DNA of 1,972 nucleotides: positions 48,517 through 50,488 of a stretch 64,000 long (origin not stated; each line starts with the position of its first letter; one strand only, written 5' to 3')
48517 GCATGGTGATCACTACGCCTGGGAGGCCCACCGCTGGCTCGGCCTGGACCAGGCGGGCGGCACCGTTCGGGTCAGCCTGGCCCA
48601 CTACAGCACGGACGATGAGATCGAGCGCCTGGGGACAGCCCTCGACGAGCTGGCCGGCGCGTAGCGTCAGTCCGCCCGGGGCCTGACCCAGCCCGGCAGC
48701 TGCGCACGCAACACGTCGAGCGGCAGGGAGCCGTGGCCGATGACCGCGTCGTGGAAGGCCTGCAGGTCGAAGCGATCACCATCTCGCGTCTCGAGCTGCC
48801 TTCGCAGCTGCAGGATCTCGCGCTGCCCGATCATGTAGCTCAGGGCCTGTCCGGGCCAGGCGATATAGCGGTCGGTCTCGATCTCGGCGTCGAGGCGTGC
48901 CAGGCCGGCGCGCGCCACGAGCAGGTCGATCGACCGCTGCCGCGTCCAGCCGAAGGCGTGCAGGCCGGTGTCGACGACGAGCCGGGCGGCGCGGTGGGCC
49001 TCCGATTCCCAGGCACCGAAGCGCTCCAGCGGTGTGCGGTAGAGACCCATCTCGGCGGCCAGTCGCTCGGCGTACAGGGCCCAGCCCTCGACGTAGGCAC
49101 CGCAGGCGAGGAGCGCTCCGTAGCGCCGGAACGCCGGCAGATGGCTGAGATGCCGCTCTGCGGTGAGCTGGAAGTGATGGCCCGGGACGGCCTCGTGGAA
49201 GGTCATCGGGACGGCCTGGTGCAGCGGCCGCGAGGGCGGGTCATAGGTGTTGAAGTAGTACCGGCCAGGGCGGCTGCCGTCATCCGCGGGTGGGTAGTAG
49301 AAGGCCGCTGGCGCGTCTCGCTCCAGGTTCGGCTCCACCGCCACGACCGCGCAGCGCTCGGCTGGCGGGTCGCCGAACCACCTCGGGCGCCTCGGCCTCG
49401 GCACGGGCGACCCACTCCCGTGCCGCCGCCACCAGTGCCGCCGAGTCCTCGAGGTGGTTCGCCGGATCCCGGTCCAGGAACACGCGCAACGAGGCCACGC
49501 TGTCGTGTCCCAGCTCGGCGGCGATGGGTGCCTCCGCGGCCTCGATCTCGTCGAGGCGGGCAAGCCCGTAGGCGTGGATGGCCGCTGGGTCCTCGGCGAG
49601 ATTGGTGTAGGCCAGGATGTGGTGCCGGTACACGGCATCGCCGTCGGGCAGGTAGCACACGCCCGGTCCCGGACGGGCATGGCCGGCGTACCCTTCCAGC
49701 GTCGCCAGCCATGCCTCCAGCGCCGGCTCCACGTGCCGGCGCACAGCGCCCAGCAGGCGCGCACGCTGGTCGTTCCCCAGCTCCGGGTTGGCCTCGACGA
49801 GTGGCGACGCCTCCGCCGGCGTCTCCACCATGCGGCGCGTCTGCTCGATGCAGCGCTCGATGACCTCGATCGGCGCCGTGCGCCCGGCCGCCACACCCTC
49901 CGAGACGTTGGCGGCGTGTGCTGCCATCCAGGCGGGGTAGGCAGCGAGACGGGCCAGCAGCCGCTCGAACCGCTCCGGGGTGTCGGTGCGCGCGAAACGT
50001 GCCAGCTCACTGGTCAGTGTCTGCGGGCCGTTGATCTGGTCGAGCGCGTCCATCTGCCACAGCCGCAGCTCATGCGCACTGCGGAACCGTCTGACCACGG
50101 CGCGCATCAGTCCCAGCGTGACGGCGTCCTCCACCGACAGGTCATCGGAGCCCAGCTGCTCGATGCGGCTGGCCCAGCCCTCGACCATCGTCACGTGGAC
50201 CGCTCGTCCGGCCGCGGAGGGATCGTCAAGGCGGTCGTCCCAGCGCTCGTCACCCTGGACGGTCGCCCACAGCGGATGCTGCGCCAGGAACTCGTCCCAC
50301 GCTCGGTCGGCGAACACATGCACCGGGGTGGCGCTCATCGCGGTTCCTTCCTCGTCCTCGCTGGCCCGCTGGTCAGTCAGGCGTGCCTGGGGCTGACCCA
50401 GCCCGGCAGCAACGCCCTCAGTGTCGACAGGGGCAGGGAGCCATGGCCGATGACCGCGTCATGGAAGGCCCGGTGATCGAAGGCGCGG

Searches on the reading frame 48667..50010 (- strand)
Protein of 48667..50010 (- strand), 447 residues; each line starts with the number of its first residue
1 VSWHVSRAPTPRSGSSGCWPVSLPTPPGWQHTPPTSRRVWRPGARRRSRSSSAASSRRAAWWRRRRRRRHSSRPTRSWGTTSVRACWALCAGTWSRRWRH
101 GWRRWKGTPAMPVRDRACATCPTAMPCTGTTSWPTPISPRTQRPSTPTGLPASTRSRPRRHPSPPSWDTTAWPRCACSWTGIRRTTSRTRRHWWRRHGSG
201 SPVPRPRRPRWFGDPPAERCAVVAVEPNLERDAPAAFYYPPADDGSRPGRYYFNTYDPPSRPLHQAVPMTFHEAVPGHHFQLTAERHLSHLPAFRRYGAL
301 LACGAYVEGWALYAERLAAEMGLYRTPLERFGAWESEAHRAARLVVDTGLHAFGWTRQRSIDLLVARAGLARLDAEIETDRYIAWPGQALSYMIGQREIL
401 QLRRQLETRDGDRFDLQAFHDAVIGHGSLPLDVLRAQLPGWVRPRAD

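Call 30: search_protein_families(library=pfam, proteins=[window:48667-50010:-], max_evalue=0.001)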
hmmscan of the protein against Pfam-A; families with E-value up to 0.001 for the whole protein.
window:48667-50010:- (447 aa): 1 family
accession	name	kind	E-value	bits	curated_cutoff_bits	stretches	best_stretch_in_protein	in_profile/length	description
PF05960.17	DUF885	-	1.8e-93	315.4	32.4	1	208-438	303-532/532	Bacterial protein of unknown function (DUF885)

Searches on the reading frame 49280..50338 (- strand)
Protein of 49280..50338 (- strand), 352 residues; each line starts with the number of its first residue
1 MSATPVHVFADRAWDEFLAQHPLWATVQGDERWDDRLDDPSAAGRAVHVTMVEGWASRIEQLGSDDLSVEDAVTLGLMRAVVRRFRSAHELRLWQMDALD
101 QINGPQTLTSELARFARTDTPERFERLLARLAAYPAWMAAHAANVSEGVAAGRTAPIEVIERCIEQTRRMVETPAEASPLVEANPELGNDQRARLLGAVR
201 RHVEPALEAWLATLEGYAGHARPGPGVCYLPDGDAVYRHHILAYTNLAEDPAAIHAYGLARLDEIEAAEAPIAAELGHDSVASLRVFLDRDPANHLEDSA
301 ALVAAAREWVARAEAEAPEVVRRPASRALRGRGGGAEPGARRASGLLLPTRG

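Call 30: search_protein_families(library=pfam, proteins=[window:49280-50338:-], max_evalue=0.001)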
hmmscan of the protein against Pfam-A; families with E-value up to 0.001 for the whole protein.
window:49280-50338:- (352 aa): 1 family
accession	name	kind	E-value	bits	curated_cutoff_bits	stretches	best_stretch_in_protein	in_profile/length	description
PF05960.17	DUF885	-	3.6e-48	165.9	32.4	1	22-324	1-310/532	Bacterial protein of unknown function (DUF885)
